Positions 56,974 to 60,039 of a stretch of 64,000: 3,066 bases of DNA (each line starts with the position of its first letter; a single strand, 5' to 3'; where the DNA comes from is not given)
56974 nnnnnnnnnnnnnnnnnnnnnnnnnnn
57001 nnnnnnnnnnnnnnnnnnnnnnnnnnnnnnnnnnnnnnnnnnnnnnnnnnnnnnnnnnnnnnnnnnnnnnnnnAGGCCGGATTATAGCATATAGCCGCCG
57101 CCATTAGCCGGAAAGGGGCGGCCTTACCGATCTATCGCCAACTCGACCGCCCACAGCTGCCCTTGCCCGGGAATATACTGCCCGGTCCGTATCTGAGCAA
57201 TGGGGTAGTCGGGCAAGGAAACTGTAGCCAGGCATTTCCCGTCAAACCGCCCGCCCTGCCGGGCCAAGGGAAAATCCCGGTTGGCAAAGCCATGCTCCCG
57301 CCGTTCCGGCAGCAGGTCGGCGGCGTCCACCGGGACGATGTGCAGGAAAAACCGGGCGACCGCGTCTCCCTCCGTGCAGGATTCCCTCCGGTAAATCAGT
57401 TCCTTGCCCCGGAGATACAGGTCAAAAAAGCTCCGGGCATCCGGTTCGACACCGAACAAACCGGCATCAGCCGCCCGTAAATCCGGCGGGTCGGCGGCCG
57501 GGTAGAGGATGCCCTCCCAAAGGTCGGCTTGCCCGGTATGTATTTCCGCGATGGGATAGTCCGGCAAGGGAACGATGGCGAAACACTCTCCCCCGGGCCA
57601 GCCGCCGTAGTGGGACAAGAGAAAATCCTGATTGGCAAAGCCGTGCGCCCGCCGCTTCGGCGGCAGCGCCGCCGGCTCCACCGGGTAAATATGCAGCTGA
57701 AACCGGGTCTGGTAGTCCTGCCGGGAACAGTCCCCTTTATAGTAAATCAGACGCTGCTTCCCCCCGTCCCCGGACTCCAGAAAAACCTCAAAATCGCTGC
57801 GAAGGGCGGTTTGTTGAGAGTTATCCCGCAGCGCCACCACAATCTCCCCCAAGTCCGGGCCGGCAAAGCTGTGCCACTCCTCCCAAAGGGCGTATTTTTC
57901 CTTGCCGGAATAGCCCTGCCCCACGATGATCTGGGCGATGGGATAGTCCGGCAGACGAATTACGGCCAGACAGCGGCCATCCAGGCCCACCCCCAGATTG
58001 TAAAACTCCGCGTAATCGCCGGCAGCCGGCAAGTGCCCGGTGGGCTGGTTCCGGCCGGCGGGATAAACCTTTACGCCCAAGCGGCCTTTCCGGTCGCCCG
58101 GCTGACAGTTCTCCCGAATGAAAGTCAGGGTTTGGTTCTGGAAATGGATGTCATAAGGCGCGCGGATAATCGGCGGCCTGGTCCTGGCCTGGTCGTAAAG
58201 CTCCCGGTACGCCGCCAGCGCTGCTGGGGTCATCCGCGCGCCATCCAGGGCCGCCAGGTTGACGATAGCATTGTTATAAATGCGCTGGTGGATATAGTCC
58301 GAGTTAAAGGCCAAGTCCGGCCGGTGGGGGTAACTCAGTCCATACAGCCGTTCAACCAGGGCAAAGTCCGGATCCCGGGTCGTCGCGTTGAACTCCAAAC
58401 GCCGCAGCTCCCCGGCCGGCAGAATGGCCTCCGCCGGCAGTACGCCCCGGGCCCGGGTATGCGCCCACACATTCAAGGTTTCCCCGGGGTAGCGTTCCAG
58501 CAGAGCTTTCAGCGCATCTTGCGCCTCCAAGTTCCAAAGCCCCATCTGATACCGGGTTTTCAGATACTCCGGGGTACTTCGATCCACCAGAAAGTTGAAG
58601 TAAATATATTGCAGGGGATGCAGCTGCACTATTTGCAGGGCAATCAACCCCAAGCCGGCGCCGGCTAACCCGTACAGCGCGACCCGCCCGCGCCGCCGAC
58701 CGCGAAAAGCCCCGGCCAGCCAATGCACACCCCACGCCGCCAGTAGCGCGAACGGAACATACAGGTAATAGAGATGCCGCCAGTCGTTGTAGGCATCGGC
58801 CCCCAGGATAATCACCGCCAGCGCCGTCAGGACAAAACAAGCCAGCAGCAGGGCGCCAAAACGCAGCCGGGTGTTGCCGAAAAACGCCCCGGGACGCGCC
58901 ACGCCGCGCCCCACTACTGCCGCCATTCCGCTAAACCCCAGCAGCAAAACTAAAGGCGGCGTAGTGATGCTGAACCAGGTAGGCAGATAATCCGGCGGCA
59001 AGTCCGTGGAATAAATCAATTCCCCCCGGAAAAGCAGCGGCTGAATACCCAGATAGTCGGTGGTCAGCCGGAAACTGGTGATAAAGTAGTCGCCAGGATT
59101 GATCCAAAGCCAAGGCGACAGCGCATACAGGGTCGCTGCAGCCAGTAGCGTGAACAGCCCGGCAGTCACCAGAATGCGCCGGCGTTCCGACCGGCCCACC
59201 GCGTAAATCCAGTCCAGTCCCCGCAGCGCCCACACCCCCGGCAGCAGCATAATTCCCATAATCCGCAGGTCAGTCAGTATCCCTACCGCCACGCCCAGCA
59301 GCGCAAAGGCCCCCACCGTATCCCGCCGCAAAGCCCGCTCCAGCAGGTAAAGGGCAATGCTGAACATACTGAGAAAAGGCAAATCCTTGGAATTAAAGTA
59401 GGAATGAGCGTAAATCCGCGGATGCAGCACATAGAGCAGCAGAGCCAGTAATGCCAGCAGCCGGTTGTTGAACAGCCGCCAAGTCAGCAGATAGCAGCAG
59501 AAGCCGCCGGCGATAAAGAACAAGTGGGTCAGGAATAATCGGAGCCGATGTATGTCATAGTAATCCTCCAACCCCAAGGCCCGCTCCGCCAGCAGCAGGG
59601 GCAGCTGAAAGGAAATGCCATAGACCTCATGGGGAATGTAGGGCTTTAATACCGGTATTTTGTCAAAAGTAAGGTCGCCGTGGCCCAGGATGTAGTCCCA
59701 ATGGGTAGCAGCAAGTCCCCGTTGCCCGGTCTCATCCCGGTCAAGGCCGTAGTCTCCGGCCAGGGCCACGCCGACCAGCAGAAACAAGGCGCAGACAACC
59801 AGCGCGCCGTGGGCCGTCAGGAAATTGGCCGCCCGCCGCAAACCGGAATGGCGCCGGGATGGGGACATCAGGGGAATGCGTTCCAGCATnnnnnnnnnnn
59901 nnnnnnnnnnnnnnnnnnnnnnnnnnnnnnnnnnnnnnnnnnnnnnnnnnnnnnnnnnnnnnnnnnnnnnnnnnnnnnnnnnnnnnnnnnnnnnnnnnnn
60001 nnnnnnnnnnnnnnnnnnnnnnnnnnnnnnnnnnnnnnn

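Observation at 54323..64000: Head-to-tail array of at least four ~920-aa GT-C glycosyltransferase paralogs, each an independent leaderless transcription unit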

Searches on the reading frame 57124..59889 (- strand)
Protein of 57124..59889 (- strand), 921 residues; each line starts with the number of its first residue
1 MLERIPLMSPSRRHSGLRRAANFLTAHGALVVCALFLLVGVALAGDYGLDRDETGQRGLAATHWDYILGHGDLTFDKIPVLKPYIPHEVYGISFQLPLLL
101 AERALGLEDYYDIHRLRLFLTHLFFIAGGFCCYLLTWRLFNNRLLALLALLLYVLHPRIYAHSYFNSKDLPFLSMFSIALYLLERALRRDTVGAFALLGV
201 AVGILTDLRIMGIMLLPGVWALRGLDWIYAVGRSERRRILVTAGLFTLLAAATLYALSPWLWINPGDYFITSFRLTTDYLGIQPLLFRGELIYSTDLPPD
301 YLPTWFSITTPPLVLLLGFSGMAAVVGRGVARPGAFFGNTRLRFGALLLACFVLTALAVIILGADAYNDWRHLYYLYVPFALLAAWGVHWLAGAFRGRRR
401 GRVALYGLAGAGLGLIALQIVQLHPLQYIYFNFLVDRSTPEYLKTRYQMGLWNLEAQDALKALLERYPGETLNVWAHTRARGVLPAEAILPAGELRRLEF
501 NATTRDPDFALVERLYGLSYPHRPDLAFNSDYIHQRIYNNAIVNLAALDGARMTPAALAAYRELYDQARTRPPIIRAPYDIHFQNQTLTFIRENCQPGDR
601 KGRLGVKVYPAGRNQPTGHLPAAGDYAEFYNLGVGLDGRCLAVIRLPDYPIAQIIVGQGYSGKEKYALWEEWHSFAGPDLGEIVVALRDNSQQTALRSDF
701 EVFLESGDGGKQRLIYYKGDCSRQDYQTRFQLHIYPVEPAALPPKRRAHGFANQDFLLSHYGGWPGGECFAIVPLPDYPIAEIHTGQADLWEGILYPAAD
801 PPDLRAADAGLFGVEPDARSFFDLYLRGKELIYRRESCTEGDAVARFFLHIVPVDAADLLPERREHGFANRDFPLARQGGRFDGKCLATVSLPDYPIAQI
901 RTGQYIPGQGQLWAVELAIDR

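Call 7: search_protein_families(library=pfam, proteins=[window:57124-59889:-], max_evalue=1)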
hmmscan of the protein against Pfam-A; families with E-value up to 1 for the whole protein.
window:57124-59889:- (921 aa): 2 families
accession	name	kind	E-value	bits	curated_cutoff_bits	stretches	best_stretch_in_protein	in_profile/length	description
PF13231.12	PMT_2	-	6.8e-08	33.3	26.1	1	122-262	29-159/160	Dolichyl-phosphate-mannose-protein mannosyltransferase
PF05293.16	ASFV_L11L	-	0.38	11.6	25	0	116-150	32-66/78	African swine fever virus (ASFV) L11L protein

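Call 14: find_homologous_proteins(query=window:57124-59889:-)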
Query window:57124-59889:- (921 aa): 1288 proteins with E <= 0.001 among 8000 candidates; the best 120 are listed.
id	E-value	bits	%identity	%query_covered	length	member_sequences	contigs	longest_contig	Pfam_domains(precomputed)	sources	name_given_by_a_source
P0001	0.0e+0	2136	100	100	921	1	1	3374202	PF13231.13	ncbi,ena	-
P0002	0.0e+0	1875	88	100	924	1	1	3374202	PF13231.13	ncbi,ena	-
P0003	0.0e+0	1862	88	100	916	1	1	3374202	PF13231.13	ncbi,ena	-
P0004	0.0e+0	1807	85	100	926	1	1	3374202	PF13231.13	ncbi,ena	-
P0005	0.0e+0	1484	51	98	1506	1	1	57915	PF13231.13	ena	-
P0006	0.0e+0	1463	50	98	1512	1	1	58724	PF13231.13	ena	-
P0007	0.0e+0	1447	50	98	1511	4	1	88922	PF13231.13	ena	-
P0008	0.0e+0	1428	49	99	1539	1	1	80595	PF13231.13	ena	-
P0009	0.0e+0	1415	49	99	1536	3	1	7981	PF13231.13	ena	-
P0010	0.0e+0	1410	48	98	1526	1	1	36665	PF13231.13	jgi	-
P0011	0.0e+0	1383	47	99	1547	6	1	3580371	PF13231.13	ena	-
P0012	0.0e+0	1371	49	99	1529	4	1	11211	PF13231.13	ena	-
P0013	0.0e+0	1361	51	99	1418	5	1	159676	PF13231.13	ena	-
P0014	0.0e+0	1354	51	96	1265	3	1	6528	PF11420.14,PF13231.13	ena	-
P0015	0.0e+0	1325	51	99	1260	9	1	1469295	PF11420.14,PF13231.13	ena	-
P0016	0.0e+0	1323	52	96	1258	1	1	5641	PF11420.14,PF13231.13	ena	-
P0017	0.0e+0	1300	64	100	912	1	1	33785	PF13231.13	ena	-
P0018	0.0e+0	1240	53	98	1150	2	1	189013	PF11420.14,PF13231.13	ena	-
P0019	0.0e+0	1233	51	98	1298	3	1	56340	PF13231.13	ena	-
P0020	0.0e+0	1225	47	99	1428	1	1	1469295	PF13231.13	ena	-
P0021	0.0e+0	1224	52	98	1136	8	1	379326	PF13231.13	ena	-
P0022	0.0e+0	1217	53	96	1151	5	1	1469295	PF11420.14,PF13231.13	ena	-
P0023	0.0e+0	1211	53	96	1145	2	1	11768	PF13231.13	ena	-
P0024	0.0e+0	1211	68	87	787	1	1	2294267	PF13231.13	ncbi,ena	-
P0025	0.0e+0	1205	52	99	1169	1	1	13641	PF13231.13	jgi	-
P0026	0.0e+0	1194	52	98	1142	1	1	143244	PF11420.14,PF13231.13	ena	-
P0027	0.0e+0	1187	52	99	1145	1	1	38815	PF13231.13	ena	-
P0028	0.0e+0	1182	62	98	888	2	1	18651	PF02366.25,PF13231.13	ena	-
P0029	0.0e+0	1182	52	98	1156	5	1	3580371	PF13231.13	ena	-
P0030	0.0e+0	1170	60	100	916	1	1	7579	PF13231.13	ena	-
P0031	0.0e+0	1164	60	100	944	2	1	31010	PF13231.13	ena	-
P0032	0.0e+0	1163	51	98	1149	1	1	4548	PF13231.13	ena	-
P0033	0.0e+0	1162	51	99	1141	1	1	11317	PF13231.13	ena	-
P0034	0.0e+0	1160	51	99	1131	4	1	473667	PF13231.13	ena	-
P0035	0.0e+0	1150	51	96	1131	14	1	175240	PF11420.14,PF13231.13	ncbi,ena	-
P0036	0.0e+0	1149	51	96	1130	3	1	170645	PF11420.14,PF13231.13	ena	-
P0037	0.0e+0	1145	51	97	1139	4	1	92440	PF13231.13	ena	-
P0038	0.0e+0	1144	50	98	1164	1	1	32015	PF13231.13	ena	-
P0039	0.0e+0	1139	50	99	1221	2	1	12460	PF13231.13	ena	-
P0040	0.0e+0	1131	51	99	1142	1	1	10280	PF13231.13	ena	-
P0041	0.0e+0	1122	50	96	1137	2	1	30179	PF13231.13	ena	-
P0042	0.0e+0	1120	53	99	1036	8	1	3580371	PF13231.13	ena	-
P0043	0.0e+0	1118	54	99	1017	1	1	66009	PF13231.13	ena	-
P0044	0.0e+0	1116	50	96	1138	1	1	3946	PF13231.13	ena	-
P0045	0.0e+0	1116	50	97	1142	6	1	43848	PF13231.13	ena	-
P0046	0.0e+0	1107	49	98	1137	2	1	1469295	PF13231.13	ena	-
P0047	0.0e+0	1106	53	98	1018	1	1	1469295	PF13231.13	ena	-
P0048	0.0e+0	1105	54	98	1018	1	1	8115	PF13231.13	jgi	-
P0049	0.0e+0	1098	52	99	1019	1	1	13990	PF13231.13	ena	-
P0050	0.0e+0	1097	54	96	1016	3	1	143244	PF13231.13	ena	-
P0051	0.0e+0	1096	52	98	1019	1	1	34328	PF13231.13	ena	-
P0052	0.0e+0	1090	49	97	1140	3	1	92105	PF13231.13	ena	-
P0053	0.0e+0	1084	52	98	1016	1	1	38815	PF13231.13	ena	-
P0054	0.0e+0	1082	52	98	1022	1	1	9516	PF13231.13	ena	-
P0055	0.0e+0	1077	52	98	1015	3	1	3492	PF13231.13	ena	-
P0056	0.0e+0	1073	50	99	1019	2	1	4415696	PF13231.13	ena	-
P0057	0.0e+0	1072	52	97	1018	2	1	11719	PF13231.13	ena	-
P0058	0.0e+0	1069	52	98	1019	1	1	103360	PF13231.13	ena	-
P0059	0.0e+0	1066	52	99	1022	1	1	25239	PF13231.13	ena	-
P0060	0.0e+0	1065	49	95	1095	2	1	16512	PF13231.13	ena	-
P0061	0.0e+0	1060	52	97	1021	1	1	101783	PF13231.13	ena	-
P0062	0.0e+0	1056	52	98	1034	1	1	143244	PF13231.13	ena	-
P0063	0.0e+0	1055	53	96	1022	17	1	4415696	PF13231.13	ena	-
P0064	0.0e+0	1051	52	99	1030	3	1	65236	PF13231.13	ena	-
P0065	0.0e+0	1051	52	99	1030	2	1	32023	PF13231.13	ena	-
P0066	0.0e+0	1049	51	99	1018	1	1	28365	PF13231.13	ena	-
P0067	0.0e+0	1043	51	98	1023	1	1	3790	PF02366.25,PF13231.13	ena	-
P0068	0.0e+0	1039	56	98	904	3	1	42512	PF13231.13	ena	-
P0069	0.0e+0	1035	51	96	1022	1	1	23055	PF13231.13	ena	-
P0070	0.0e+0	1033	50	99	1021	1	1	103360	PF13231.13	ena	-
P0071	0.0e+0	1026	51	99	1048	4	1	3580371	PF13231.13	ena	-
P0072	0.0e+0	1019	50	99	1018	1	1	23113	PF13231.13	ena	-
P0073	0.0e+0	1018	51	97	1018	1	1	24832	PF13231.13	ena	-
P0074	0.0e+0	1016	51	98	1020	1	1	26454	PF13231.13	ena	-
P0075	0.0e+0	1016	50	95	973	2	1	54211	PF13231.13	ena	-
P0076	0.0e+0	1015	55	100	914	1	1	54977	PF13231.13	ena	-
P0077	0.0e+0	1014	55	99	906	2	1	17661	PF13231.13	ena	-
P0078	1.8e-297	1008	54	99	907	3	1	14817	PF13231.13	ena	-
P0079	1.2e-296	1005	54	100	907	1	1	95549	PF02366.25,PF13231.13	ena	-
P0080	2.5e-296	1004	55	99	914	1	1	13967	PF13231.13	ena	-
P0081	5.7e-296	1003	54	99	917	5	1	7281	PF13231.13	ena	-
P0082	7.4e-296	1002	54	98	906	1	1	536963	PF13231.13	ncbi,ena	-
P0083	4.3e-295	1000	54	98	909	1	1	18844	PF13231.13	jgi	-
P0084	4.5e-295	1000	54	99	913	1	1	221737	PF13231.13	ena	-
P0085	4.9e-295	999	54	98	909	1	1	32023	PF13231.13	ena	-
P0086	6.1e-295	999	52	98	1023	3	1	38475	PF13231.13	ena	-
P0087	6.2e-295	999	54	99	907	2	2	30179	PF13231.13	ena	-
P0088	7.8e-295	999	51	99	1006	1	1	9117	PF13231.13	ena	-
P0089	9.7e-295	998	54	99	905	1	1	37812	PF13231.13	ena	-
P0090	1.2e-294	998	54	98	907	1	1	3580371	PF13231.13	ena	-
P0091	1.2e-294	998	54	100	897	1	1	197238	PF13231.13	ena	-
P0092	2.2e-294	997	53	99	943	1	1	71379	PF02366.25,PF13231.13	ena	-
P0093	3.4e-294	997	54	99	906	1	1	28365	PF13231.13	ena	-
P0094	3.5e-294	997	54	99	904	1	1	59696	PF13231.13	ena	-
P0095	6.2e-294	996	53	99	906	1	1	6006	PF13231.13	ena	-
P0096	6.8e-294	996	55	99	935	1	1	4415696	PF13231.13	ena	-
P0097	7.7e-294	995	53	99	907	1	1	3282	PF02366.25,PF13231.13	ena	-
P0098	1.5e-293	995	53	99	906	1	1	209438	PF13231.13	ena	-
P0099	1.5e-293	995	54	98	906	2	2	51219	PF13231.13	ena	-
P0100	2.0e-293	994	59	86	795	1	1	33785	PF13231.13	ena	-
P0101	2.4e-293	994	54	98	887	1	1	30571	PF13231.13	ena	-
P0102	2.6e-293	994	53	100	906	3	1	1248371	PF13231.13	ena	-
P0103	3.4e-293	993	53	99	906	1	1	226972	PF13231.13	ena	-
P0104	9.8e-293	992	53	98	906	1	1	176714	PF13231.13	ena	-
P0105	1.2e-292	992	54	99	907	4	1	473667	PF13231.13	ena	-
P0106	1.3e-292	991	54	100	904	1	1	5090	PF13231.13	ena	-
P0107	1.4e-292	991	54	99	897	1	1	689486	PF13231.13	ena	-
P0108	1.4e-292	991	55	98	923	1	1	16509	PF13231.13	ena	-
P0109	2.4e-292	991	53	100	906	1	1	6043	PF13231.13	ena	-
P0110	4.3e-292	990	53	99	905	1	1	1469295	PF13231.13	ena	-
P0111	4.4e-292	990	53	99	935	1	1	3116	PF13231.13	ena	-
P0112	5.9e-292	989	55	99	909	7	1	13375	PF13231.13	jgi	-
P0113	7.8e-292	989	53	100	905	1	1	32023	PF13231.13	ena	-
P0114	8.4e-292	989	54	99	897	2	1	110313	PF13231.13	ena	-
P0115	1.2e-291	988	53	99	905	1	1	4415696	PF13231.13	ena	-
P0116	1.5e-291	988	54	100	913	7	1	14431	PF13231.13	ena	-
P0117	1.7e-291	988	53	99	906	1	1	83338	PF13231.13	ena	-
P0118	2.4e-291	987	53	98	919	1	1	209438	PF13231.13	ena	-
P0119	2.4e-291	987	54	99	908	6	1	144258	PF13231.13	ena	-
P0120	4.4e-291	986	53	98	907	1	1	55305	PF13231.13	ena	-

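Call 15: find_encoding_contigs(protein=P0004, flank=10000, max_places=3)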
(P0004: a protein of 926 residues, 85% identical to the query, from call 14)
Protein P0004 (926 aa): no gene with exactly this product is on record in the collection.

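Call 16: find_related_loci(query=P0004, collection=genome_contigs, flank=10000)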
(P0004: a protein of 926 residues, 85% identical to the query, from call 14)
Query P0004 (926 aa) in genome_contigs; peptide patterns used: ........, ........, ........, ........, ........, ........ (x = any residue, [..] = any of these).
10 stretches matched a pattern, but none encodes a relative of the query by tblastn (E <= 1e-3).

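Call 17: list_cluster_members(proteins=[P0001, P0004, P0024, P0082, P0035])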
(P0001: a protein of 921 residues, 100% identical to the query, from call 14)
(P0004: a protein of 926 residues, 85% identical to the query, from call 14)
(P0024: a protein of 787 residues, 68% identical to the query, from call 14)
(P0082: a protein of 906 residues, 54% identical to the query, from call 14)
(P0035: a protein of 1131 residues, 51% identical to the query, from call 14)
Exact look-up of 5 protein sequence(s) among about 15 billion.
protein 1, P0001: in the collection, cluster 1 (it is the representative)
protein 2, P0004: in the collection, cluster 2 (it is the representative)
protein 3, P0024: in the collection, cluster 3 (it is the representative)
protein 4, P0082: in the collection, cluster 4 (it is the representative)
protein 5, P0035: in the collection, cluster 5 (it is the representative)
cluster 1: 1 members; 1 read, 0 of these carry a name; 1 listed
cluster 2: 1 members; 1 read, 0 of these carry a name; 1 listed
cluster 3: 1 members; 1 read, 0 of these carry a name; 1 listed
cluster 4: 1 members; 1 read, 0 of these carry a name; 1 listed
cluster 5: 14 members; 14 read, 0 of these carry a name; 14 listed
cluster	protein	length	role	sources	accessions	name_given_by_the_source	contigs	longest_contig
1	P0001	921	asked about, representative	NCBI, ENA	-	-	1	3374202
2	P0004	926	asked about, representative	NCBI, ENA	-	-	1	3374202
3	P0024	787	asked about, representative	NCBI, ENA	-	-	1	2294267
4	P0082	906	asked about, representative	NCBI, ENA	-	-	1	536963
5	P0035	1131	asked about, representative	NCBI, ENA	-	-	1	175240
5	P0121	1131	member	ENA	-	-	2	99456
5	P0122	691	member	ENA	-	-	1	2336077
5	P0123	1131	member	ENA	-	-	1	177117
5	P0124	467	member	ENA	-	-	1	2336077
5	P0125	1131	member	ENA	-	-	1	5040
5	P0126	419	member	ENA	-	-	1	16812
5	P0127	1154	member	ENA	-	-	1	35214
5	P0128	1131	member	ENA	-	-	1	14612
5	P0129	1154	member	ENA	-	-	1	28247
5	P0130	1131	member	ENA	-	-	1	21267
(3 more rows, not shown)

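Call 18: find_encoding_contigs(protein=P0001, flank=10000, max_places=3)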
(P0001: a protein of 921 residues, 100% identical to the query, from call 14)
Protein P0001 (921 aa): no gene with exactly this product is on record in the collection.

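Call 19: find_encoding_contigs(protein=P0015, flank=10000, max_places=3)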
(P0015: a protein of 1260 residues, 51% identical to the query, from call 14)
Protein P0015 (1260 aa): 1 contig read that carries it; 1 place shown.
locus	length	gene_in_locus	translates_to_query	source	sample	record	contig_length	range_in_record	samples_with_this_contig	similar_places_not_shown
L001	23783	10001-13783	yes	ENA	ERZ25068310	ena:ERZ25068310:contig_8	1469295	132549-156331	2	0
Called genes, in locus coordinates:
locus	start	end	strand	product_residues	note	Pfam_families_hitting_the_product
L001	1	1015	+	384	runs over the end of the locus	PF08442:ATP-grasp_2, PF13549:ATP-grasp_5, PF24948:Citrate_synth_N, PF00549:Ligase_CoA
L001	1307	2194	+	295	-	PF02629:CoA_binding, PF13607:Succ_CoA_lig, PF00549:Ligase_CoA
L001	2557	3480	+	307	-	PF02985:HEAT (faint), PF00514:Arm (faint), PF13646:HEAT_2, PF03130:HEAT_PBS (faint), PF13646:HEAT_2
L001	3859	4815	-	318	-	-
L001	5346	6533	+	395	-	PF01979:Amidohydro_1, PF07969:Amidohydro_3, PF22647:EF_0837-like_N (faint)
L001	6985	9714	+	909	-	PF13231:PMT_2 (weak)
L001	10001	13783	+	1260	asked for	PF13231:PMT_2, PF11420:Subtilosin_A (faint)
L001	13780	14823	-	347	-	PF02558:ApbA, PF08546:ApbA_C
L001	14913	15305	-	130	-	PF05168:HEPN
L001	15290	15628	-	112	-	-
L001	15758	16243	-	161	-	-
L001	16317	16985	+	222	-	PF00665:rve (weak), PF13610:DDE_Tnp_IS240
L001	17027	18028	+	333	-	-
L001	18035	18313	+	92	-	-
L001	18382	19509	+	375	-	-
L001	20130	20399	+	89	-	-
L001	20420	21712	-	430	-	-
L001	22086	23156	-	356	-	PF02812:ELFV_dehydrog_N, PF00208:ELFV_dehydrog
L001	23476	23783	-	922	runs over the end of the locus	PF13231:PMT_2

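Call 24: find_related_loci(query=A1, collection=genome_contigs, flank=4000)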
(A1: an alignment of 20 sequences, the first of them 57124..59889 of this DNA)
Query A1 (921 aa) in genome_contigs; peptide patterns used: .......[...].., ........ (x = any residue, [..] = any of these).
155 stretches matched a pattern; 138 encode a relative of the query (tblastn E <= 1e-3); the best 80 are kept; 71 distinct loci.
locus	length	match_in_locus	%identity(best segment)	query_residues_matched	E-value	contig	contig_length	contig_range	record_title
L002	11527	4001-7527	61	18-921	0e+0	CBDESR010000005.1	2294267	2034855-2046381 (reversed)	MAG: Dehalococcoidia bacterium isolate 12ea5684-3b4d-425b-8812-d35473491086 genome assembly, contig: contig_5, whole gen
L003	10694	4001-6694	54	6-921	0e+0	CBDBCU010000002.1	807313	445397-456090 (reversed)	MAG: Dehalococcoidia bacterium isolate b7e64017-226b-4aac-beac-0e83de6cf32f genome assembly, contig: contig_2, whole gen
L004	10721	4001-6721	53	6-921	0e+0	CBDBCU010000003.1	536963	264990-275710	MAG: Dehalococcoidia bacterium isolate b7e64017-226b-4aac-beac-0e83de6cf32f genome assembly, contig: contig_3, whole gen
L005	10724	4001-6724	52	5-920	0e+0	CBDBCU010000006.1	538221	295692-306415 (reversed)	MAG: Dehalococcoidia bacterium isolate b7e64017-226b-4aac-beac-0e83de6cf32f genome assembly, contig: contig_6, whole gen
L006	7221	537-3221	53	15-921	0e+0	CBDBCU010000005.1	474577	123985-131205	MAG: Dehalococcoidia bacterium isolate b7e64017-226b-4aac-beac-0e83de6cf32f genome assembly, contig: contig_5, whole gen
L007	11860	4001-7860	53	6-919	0e+0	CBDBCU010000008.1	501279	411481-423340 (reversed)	MAG: Dehalococcoidia bacterium isolate b7e64017-226b-4aac-beac-0e83de6cf32f genome assembly, contig: contig_8, whole gen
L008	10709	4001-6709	52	6-921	0e+0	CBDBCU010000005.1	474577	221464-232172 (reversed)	MAG: Dehalococcoidia bacterium isolate b7e64017-226b-4aac-beac-0e83de6cf32f genome assembly, contig: contig_5, whole gen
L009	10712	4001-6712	53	6-921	0e+0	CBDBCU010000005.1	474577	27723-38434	MAG: Dehalococcoidia bacterium isolate b7e64017-226b-4aac-beac-0e83de6cf32f genome assembly, contig: contig_5, whole gen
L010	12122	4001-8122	52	1-921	0e+0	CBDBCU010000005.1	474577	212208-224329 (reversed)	MAG: Dehalococcoidia bacterium isolate b7e64017-226b-4aac-beac-0e83de6cf32f genome assembly, contig: contig_5, whole gen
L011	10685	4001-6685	53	6-921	0e+0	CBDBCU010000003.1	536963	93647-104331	MAG: Dehalococcoidia bacterium isolate b7e64017-226b-4aac-beac-0e83de6cf32f genome assembly, contig: contig_3, whole gen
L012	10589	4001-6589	52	30-919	0e+0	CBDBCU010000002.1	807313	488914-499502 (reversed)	MAG: Dehalococcoidia bacterium isolate b7e64017-226b-4aac-beac-0e83de6cf32f genome assembly, contig: contig_2, whole gen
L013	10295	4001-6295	54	18-921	0e+0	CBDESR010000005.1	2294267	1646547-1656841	MAG: Dehalococcoidia bacterium isolate 12ea5684-3b4d-425b-8812-d35473491086 genome assembly, contig: contig_5, whole gen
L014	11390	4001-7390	51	5-917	0e+0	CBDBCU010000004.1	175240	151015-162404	MAG: Dehalococcoidia bacterium isolate b7e64017-226b-4aac-beac-0e83de6cf32f genome assembly, contig: contig_4, whole gen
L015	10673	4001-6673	54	20-921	0e+0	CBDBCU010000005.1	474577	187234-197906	MAG: Dehalococcoidia bacterium isolate b7e64017-226b-4aac-beac-0e83de6cf32f genome assembly, contig: contig_5, whole gen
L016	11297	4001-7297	49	30-919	0e+0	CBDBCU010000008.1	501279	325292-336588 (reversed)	MAG: Dehalococcoidia bacterium isolate b7e64017-226b-4aac-beac-0e83de6cf32f genome assembly, contig: contig_8, whole gen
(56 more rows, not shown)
